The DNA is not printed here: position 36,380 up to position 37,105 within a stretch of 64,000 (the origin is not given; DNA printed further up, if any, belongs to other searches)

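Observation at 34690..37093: Low-GC, unskewed island with a three-gene module (3-TM protein, ABC-type AAA ATPase, small split ORF): candidate uncharacterised defence/abortive-infection-like system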

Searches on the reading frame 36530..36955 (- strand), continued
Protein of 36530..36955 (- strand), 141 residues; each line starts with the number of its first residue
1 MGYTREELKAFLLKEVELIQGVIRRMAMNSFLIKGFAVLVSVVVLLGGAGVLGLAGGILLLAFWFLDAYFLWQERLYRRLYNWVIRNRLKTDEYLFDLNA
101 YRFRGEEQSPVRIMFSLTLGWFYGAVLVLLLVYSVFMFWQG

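Call 45: search_protein_representatives(alignment_id=A3)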
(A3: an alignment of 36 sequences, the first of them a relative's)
Query: 36 sequences, 142 profile positions. Proteins with E-value up to 0.001 (for the whole library): 4211; up to 1e-10: 2168; up to 1e-30: 70. The best 150 are listed.
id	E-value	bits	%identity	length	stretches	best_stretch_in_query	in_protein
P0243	5.3e-63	227.7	-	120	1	26-141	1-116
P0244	2.2e-62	225.7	-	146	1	1-140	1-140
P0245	9.6e-55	200.9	-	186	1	5-132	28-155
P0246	8.0e-54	198.0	-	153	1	3-139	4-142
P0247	3.0e-50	186.4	-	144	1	4-124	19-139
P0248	1.8e-49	183.8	-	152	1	5-136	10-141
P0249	4.2e-49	182.7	-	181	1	9-140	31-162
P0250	9.7e-48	178.2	-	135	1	3-98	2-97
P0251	3.5e-46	173.2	-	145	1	4-139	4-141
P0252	2.7e-45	170.3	-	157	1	3-135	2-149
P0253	4.1e-45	169.7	-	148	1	9-136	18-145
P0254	4.5e-45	169.6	-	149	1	4-139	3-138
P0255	1.8e-42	161.2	-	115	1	32-140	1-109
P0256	2.1e-42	160.9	-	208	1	8-139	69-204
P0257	2.3e-42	160.8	-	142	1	4-137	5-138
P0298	7.7e-34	133.2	-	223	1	9-138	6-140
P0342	2.3e-28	115.4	-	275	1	10-139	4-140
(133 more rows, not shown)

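Call 47: search_solved_structures(query=A7, max_evalue=10, show_alignments=3)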
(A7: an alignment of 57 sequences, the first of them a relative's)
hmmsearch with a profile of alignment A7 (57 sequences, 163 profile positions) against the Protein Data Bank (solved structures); distinct sequences matched with E-value up to 10: 2.
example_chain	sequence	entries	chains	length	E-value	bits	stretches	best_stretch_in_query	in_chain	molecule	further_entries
4ic1_A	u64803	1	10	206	0.8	12.7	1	46-90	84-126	Uncharacterized protein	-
5gke_A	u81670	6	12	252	0.98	12.4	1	72-119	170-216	Endonuclease EndoMS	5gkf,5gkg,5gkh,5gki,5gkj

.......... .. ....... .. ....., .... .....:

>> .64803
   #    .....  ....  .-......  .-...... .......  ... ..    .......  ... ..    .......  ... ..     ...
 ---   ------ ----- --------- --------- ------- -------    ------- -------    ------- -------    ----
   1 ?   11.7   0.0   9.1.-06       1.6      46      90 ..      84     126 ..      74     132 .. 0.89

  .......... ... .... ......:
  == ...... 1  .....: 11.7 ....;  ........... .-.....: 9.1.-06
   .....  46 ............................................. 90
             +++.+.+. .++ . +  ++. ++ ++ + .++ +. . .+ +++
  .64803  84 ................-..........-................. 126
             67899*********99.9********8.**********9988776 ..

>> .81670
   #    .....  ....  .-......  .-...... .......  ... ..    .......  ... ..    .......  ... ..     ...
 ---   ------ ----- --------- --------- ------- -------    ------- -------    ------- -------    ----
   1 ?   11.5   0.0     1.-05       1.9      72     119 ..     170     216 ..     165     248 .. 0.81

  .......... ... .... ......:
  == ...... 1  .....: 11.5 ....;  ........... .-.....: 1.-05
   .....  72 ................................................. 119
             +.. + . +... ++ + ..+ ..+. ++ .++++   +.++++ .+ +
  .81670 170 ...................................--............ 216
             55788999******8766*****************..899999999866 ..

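Call 48: search_protein_families(library=pfam, alignment_id=A7, max_evalue=1)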
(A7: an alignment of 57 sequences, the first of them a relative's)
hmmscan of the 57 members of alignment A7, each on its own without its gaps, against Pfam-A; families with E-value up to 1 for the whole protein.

A. member 1, L005:7838-8335:+ (166 aa): 0 families

B. families by the number of members that match (of 57 scanned): 65 families (the first 25 are shown)
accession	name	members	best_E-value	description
PF13588.12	HSDR_N_2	3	0.015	Type I restriction enzyme R protein N terminus (HSDR_N)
PF00454.33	PI3_PI4_kinase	2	0.00079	Phosphatidylinositol 3- and 4-kinase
PF08480.16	Disaggr_assoc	1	0.0023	Disaggregatase related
PF00126.33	HTH_1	1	0.0028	Bacterial regulatory helix-turn-helix protein, lysR family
PF05717.18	TnpB_IS66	1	0.0039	IS66 Orf2 like protein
PF25497.1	COR-B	1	0.0062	C-terminal of Roc, COR-B domain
PF03961.19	FapA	1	0.0079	Flagellar Assembly Protein A beta solenoid domain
PF25304.1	WH_eIF2D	1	0.0087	eIF2D winged helix domain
PF10618.14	Tail_tube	1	0.0087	Phage tail tube protein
PF23562.2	AMP-binding_C_3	1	0.019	AMP-binding enzyme C-terminal domain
PF16595.10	Cas9_PI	1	0.02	PAM-interacting domain of CRISPR-associated endonuclease Cas9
PF16788.10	ATF7IP_BD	1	0.021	ATF-interacting protein binding domain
PF12387.13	Peptidase_C74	1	0.024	Pestivirus NS2 peptidase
PF13366.12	PDDEXK_3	1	0.027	PD-(D/E)XK nuclease superfamily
PF10425.15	SdrG_C_C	1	0.028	C-terminus of bacterial fibrinogen-binding adhesin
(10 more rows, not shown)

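Call 61: predict_structure(protein=P0241)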
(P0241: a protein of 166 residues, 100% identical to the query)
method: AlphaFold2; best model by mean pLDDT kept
length: 166 residues; sequences in the alignment: 1
mean_pLDDT: 57.7   pTM: 0.53
mean pLDDT of the five models: 57.7, 47.4, 47.1, 43.2, 40.1
residues with pLDDT >= 90: 0; 70-90: 33; 50-70: 89; < 50: 44
segments of 3 or more residues with pLDDT < 50: 1-22, 53-64, 111-113, 153-158
pLDDT, mean of each block of 10 residues (from residue 1): 37 39 54 63 62 42 51 58 59 77 64 52 64 83 69 46 61
secondary structure, 60 per line:
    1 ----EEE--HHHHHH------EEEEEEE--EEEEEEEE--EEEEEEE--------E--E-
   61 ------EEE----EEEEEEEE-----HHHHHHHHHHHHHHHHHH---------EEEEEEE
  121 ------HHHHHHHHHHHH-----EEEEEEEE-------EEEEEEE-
elements in order: E5-7 H10-15 E22-28 E31-38 E41-47 E67-69 E74-81 H87-104 E114-120 H127-138 E144-151 E159-165

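Call 64: predict_structure(alignment_id=A8)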
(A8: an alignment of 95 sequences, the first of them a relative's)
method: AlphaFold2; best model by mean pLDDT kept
length: 141 residues; sequences in the alignment: 95
mean_pLDDT: 95.2   pTM: 0.86
mean pLDDT of the five models: 95.2, 94.9, 94.4, 92.9, 91.4
residues with pLDDT >= 90: 129; 70-90: 11; 50-70: 1; < 50: 0
segments of 3 or more residues with pLDDT < 50: none
pLDDT, mean of each block of 10 residues (from residue 1): 95 98 98 96 87 90 97 98 98 97 96 95 96 91 86
secondary structure, 60 per line:
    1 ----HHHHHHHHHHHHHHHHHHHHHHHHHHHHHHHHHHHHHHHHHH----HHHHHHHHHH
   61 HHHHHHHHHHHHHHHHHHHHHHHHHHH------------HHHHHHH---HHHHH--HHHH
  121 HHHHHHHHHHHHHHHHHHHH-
elements in order: H5-46 H51-87 H100-106 H110-114 H117-140

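Call 65: fold_search(model_id=the predicted structure, library=pdb)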
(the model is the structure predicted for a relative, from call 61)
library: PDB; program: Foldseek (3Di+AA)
matches with E <= 10: 608; with E <= 0.001: 0
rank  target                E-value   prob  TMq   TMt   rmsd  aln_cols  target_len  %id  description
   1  8gxk_D                8.9e-02  0.33  0.26  0.24  12.1       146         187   10  Pseudomonas jinjuensis N-acetyltransferase (released 2022-10-12)
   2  6iuf_A                9.4e-02  0.23  0.18  0.26  10.7       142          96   10  Crystal structure of Anti-CRISPR protein AcrVA5 (released 2019-04-10)
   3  9a7h_B                1.1e-01  0.57  0.24  0.38   6.2       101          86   11  Integrative model of YUND-SP5S by crosslinking MS and deep learning (released 2024-09-18)
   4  5o7o_A                1.1e-01  0.25  0.23  0.25  14.7       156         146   11  The crystal structure of DfoC, the desferrioxamine biosynthetic pathway acetyltransferase/Non-Ribosomal Peptide Synthe (released 2018-02-28)
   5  5lmn_X                1.1e-01  0.77  0.29  0.29   5.1        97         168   18  Structure of bacterial 30S-IF1-IF3-mRNA translation pre-initiation complex (state-1A) (released 2016-10-05)
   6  8v8b                  1.1e-01  0.08  0.13  0.06  30.4       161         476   14  Structure of 80alpha portal protein expressed in E. coli (released 2024-01-10)
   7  2jlm_D                1.2e-01  0.25  0.24  0.23  13.5       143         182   14  Structure of a Putative Acetyltransferase (ACIAD1637) from Acinetobacter baylyi ADP1 (released 2009-01-20)
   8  9hfm_8                1.4e-01  0.57  0.27  0.38   5.4        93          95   14  Translation-initiation state of human mitochondrial ribosome small subunit (State D) (released 2025-04-23)
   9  2h00_A                1.5e-01  0.69  0.30  0.24   6.1        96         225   14  Human methyltransferase 10 domain containing protein (released 2006-06-13)
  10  1tig                  1.5e-01  0.30  0.22  0.31   7.2        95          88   10  TRANSLATION INITIATION FACTOR 3 C-TERMINAL DOMAIN (released 1995-12-07)
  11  6neq_z                1.6e-01  0.30  0.21  0.18   7.2        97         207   13  Structure of human mitochondrial translation initiation factor 3 bound to the small ribosomal subunit-Class-II (released 2019-02-27)
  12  2jlm_A                1.7e-01  0.23  0.25  0.24  13.3       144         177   12  Structure of a Putative Acetyltransferase (ACIAD1637) from Acinetobacter baylyi ADP1 (released 2009-01-20)
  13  2eh1_A                1.8e-01  0.47  0.24  0.37   6.2        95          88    9  Stage V Sporolation Protein S (SpoVS) from Thermus thermophilus (released 2007-09-04)
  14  1sr4_B                1.8e-01  0.44  0.34  0.24  11.5       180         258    8  Crystal Structure of the Haemophilus ducreyi cytolethal distending toxin (released 2004-06-15)
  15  6qe5_B                2.2e-01  0.66  0.29  0.20   5.4        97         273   16  Structure of E.coli RlmJ in complex with the natural cofactor product S-adenosyl-homocysteine (SAH) (released 2019-03-27)
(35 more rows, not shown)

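Call 67: list_cluster_members(proteins=[P0001, P0121, P0002, P0241, P0122, P0124, P0127])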
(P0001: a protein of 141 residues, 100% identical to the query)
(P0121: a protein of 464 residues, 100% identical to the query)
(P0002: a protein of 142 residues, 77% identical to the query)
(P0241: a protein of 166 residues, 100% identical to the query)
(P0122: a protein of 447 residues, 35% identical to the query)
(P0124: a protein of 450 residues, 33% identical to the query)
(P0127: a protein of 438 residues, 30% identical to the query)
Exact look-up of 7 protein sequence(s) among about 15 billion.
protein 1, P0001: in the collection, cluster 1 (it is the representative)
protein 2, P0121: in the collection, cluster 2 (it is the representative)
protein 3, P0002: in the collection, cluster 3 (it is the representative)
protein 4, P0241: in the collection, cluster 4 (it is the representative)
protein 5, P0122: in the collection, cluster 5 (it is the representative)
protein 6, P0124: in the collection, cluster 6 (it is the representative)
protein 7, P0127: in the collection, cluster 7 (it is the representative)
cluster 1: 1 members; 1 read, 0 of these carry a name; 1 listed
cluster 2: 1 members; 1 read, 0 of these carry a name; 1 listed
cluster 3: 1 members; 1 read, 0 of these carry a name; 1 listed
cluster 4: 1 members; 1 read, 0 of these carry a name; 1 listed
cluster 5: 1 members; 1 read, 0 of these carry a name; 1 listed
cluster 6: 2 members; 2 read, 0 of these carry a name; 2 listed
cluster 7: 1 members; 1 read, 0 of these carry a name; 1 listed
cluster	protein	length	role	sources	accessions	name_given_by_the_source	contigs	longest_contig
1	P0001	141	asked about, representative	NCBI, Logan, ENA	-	-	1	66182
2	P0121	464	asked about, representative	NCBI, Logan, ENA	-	-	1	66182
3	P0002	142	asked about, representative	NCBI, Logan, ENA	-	-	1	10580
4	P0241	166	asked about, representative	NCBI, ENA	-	-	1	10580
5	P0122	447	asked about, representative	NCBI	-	-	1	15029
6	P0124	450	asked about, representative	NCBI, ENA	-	-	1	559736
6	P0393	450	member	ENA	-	-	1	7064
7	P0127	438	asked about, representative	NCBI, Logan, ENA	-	-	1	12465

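Call 68: fold_search(model_id=the predicted structure, library=pdb)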
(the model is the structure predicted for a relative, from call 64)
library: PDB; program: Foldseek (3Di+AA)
matches with E <= 10: 50; with E <= 0.001: 0
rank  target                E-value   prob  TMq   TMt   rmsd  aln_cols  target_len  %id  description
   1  4uos                  1.7e+00  0.14  0.32  0.25  20.5       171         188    7  Thermodynamic hyperstability in parametrically designed helical bundles (released 2014-11-05)
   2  4cv5_A                2.1e+00  0.20  0.34  0.28   9.2       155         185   13  yeast NOT1 CN9BD-CAF40 complex (released 2014-05-07)
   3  2asr                  2.5e+00  0.14  0.33  0.32  20.1       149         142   11  THE THREE-DIMENSIONAL STRUCTURE OF THE ASPARTATE RECEPTOR FROM ESCHERICHIA COLI (released 1994-11-01)
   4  6egc                  3.6e+00  0.04  0.20  0.19  18.9       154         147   12  Single-chain version of 2L4HC2_23 (PDB 5J0K) (released 2019-05-29)
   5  9s9k_B                4.0e+00  0.35  0.51  0.41  17.7       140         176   12  S. islandicus CdvB (semi open) (released 2026-01-28)
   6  8a1g_C                4.2e+00  0.06  0.26  0.20  28.1       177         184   11  Structure of the SNX1-SNX5 complex (released 2023-06-14)
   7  9a72_A                4.5e+00  0.06  0.26  0.14  30.1       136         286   12  Integrative model of YFMS-CHEW by crosslinking MS and deep learning (released 2024-09-18)
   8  4z9i_A                4.7e+00  0.09  0.33  0.29  19.8       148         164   11  Asp-TarS from E. coli (released 2016-07-20)
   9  8tn1_A                4.7e+00  0.06  0.27  0.26  20.2       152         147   11  De novo designed protein binds poly ADP ribose polymerase inhibitors (PARPi) - apo (released 2024-04-24)
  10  6dg6_A                4.9e+00  0.08  0.26  0.34  16.0       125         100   10  Structure of a de novo designed Interleukin-2/Interleukin-15 mimetic (released 2019-01-16)
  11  9s9k_A                4.9e+00  0.08  0.34  0.28  19.1       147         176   12  S. islandicus CdvB (semi open) (released 2026-01-28)
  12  6lpb_R                4.9e+00  0.07  0.29  0.14  19.7       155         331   15  Cryo-EM structure of the human PAC1 receptor coupled to an engineered heterotrimeric G protein (released 2020-03-11)
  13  2v0o_C                5.2e+00  0.09  0.36  0.21  39.4       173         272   14  FCHO2 F-BAR domain (released 2007-06-26)
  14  4z9h_A                5.2e+00  0.08  0.32  0.28  19.5       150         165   11  Asp-Tar from E. coli (released 2016-07-20)
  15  8e1e_A                5.2e+00  0.06  0.26  0.17  19.7       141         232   16  Scaffolding protein functional sites using deep learning (released 2023-08-16)
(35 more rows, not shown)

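Call 69: search_protein_families(library=pfam, alignment_id=A8, max_evalue=1)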
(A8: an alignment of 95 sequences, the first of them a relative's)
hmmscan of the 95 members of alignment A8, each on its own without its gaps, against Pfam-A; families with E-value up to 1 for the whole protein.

A. member 1, P0001 (141 aa): 1 family
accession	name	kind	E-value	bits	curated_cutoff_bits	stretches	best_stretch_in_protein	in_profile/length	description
PF06387.16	Calcyon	-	0.49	10.8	25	0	15-46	70-101/180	D1 dopamine receptor-interacting protein (calcyon)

B. families by the number of members that match (of 95 scanned): 56 families (the first 25 are shown)
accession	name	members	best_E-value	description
PF14340.12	DUF4395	10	7.2e-06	Domain of unknown function (DUF4395)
PF11683.13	DUF3278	9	0.0018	Protein of unknown function (DUF3278)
PF10028.14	DUF2270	3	1.4e-05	Predicted integral membrane protein (DUF2270)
PF05814.16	Ac76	3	0.021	Orf76 (Ac76)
PF04304.18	DUF454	2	0.00015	Protein of unknown function (DUF454)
PF24838.2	8xMP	2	0.0013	Octameric membrane protein family (8xMP)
PF17638.7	UL42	2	0.063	HCMV UL42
PF12666.12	PrgI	2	0.077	PrgI family protein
PF15645.12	Tox-PLDMTX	2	0.17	Dermonecrotoxin of the Papain-like fold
PF13869.12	NUDIX_2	1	0.00073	Nucleotide hydrolase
PF05987.18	DUF898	1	0.0021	Bacterial protein of unknown function (DUF898)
PF20712.2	CyanoTRADDas_TM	1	0.0032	Cyanobacterial TRADD-N associated 2-Transmembrane domain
PF12765.13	Cohesin_HEAT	1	0.0098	HEAT repeat associated with sister chromatid cohesion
PF11087.14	PRD1_DD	1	0.011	PRD1 phage membrane DNA delivery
PF14256.11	YwiC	1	0.011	YwiC-like protein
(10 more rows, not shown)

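Call 72: fold_search(model_id=the predicted structure, library=viral)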
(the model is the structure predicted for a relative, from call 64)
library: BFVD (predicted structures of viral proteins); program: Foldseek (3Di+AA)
matches with E <= 10: 94; with E <= 0.001: 0
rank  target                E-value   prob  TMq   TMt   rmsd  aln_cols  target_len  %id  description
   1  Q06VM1                9.2e-02  0.97  0.49  0.34  18.1       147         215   14  (no name in the UniProt tables at hand)
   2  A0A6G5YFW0            1.5e+00  0.75  0.54  0.57   8.1       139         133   14  (no name in the UniProt tables at hand)
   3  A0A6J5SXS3            2.1e+00  0.15  0.32  0.10  16.2       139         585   10  Uncharacterized protein [uncultured Caudovirales phage]
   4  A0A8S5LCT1            2.2e+00  0.08  0.23  0.20  18.7       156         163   13  Uncharacterized protein [Siphoviridae sp. ctMS01]
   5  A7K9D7                2.5e+00  0.11  0.30  0.16  18.1       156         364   14  Uncharacterized protein z527L [Chlorovirus heliozoae]
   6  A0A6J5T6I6            2.9e+00  0.10  0.29  0.16  38.0       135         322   16  Uncharacterized protein [uncultured Caudovirales phage]
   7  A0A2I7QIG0            2.9e+00  0.06  0.21  0.23  17.9       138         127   10  (no name in the UniProt tables at hand)
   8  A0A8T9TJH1            3.4e+00  0.41  0.51  0.10   8.4       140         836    8  (no name in the UniProt tables at hand)
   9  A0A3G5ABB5            3.4e+00  0.11  0.36  0.23  17.4       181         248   12  Uncharacterized protein [Hyperionvirus sp.]
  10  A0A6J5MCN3            3.4e+00  0.08  0.28  0.21  39.4       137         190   14  Internal virion protein [uncultured Caudovirales phage]
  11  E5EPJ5                3.5e+00  0.09  0.31  0.30  23.9       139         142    9  Uncharacterized protein [Acinetobacter phage Acj9]
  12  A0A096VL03            3.7e+00  0.11  0.31  0.15  15.4       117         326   18  Internal virion protein [Synechococcus phage S-CBP2]
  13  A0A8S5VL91            3.7e+00  0.09  0.31  0.20  17.4       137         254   11  Uncharacterized protein [Ackermannviridae sp.]
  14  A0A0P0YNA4            3.9e+00  0.14  0.39  0.26  15.1       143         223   12  (no name in the UniProt tables at hand)
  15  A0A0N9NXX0            4.1e+00  0.08  0.27  0.21  17.9       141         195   11  Uncharacterized protein [Acidianus bottle-shaped virus 2 strain ABV2]
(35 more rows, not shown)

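Call 77: search_dna_similar(query=P0007, collection=plasmids, mode=protein, max_evalue=0.001, max_rows=30)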
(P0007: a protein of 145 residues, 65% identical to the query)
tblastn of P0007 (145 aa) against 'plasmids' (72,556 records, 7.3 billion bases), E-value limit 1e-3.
Records with a match: 129; places in all: 131; records where one place covers at least 80% of the query: 46.
Best place of each record, by identity: <60% 129.
By first word of the organism name: Klebsiella 40; Escherichia 36; Campylobacter 10; Lactiplantibacillus 5; Priestia 3; Levilactobacillus 3; Enterobacter 3; Streptomyces 2; Rhodococcus 2; Shigella 2; and 21 more.
By predicted mobility (MOB-suite, as given by PLSDB): conjugative 82; non-mobilizable 28; mobilizable 19.
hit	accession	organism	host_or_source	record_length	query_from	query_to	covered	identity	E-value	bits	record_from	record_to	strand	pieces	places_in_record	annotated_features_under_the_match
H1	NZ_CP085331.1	Haladaptatus salinisoli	cell culture,saline soil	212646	4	145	98%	45.5%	2e-30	121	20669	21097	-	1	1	hypothetical protein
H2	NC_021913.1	Halorhabdus tiamatea SARL4B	-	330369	9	145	94%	46.7%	2e-34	133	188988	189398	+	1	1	hypothetical protein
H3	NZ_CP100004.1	Halorussus vallis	cell culture,saline soil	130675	5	145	97%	44.0%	9e-31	122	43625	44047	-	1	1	hypothetical protein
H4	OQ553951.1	Campylobacter jejuni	Homo sapiens,human,feces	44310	6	126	83%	46.7%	8e-24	102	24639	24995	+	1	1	DUF3899 domain-containing protein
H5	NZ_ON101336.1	Campylobacter jejuni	-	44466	6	126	83%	46.7%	8e-24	102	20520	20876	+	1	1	hypothetical protein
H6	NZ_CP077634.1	Campylobacter jejuni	Homo sapiens,stool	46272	6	126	83%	46.7%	8e-24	102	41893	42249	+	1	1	hypothetical protein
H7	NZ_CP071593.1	Campylobacter jejuni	Homo sapiens,feces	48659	6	126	83%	46.7%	8e-24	102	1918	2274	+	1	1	hypothetical protein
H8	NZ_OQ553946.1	Campylobacter coli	Homo sapiens,human,feces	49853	6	126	83%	46.7%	8e-24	102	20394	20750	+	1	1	hypothetical protein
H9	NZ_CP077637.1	Campylobacter jejuni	Homo sapiens,stool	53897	6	126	83%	46.7%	8e-24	102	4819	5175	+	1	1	hypothetical protein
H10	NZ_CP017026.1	Campylobacter coli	Cell culture,Housefly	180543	6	126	83%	46.7%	8e-24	102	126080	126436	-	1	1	hypothetical protein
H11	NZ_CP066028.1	Campylobacter coli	-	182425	6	126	83%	46.7%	8e-24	102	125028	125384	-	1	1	hypothetical protein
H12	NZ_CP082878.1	Campylobacter coli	-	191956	6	126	83%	46.7%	8e-24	102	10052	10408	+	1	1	hypothetical protein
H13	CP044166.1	Campylobacter coli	-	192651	6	126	83%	46.7%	8e-24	102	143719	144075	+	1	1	none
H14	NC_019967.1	Natrinema pellirubrum DSM 15624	-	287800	10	139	90%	42.3%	3e-24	103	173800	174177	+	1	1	none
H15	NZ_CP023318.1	Priestia megaterium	Plant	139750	5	139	93%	40.0%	4e-23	100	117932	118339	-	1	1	hypothetical protein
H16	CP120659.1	Lactiplantibacillus plantarum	whole organism,fermented mustard green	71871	4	139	94%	36.4%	3e-9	61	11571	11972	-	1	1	hypothetical protein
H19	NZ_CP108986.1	Streptomyces sp. NBC_00724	-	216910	13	133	83%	39.5%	6e-11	66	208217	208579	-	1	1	hypothetical protein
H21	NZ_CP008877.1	Terribacillus goriensis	Cryptomeria japonica var. sinensis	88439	9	139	90%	35.3%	3e-16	81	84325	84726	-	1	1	hypothetical protein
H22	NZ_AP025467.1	Vibrio chagasii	-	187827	10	124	79%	40.2%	8e-10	62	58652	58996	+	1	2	hypothetical protein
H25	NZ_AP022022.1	Klebsiella sp. WP3-S18-ESBL-05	-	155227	13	130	81%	36.4%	1e-17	85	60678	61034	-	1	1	hypothetical protein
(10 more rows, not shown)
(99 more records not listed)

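Call 78: get_annotated_region(hit=H25, flank=3500)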
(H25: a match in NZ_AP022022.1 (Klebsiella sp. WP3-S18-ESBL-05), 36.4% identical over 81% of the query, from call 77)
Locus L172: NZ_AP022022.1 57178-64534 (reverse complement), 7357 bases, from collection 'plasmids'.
description: Klebsiella sp. WP3-S18-ESBL-05 plasmid pWP3-S18-ESBL-05_2, complete sequence
organism: Klebsiella sp. WP3-S18-ESBL-05 (NCBI taxid 2675711)
taxonomy: Bacteria; Pseudomonadota; Gammaproteobacteria; Enterobacterales; Enterobacteriaceae; Klebsiella; Klebsiella sp. WP3-S18-ESBL-05
host: -; source: -; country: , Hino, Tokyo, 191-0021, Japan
typing (MOB-suite, as given by PLSDB): conjugative; relaxase MOBF; mating-pair formation MPF_F
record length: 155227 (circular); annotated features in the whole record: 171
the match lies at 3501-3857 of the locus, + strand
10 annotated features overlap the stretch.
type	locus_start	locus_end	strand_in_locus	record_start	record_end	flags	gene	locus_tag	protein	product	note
CDS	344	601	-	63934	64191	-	-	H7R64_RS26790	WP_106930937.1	DNA polymerase III subunit theta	GO:0006260 - DNA replication [Evidence IEA]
CDS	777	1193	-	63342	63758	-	-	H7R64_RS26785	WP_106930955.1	DUF1380 family protein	-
CDS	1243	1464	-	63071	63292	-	-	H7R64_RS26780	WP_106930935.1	hypothetical protein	-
CDS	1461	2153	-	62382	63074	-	-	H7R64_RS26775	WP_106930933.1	DNA methylase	-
CDS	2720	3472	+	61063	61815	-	-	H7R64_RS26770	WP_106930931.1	toll/interleukin-1 receptor domain-containing protein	GO:0007165 - signal transduction [Evidence IEA]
CDS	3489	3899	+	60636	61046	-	-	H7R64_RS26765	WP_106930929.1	hypothetical protein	-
CDS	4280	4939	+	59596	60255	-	-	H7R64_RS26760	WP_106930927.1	hypothetical protein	-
CDS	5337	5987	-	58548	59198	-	-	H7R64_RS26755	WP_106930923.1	plasmid partitioning/stability family protein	-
CDS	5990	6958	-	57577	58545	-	parM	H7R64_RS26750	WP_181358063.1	plasmid segregation protein ParM domain-containing protein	-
CDS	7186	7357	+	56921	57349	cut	umuD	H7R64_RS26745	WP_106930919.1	translesion error-prone DNA polymerase V autoproteolytic subunit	-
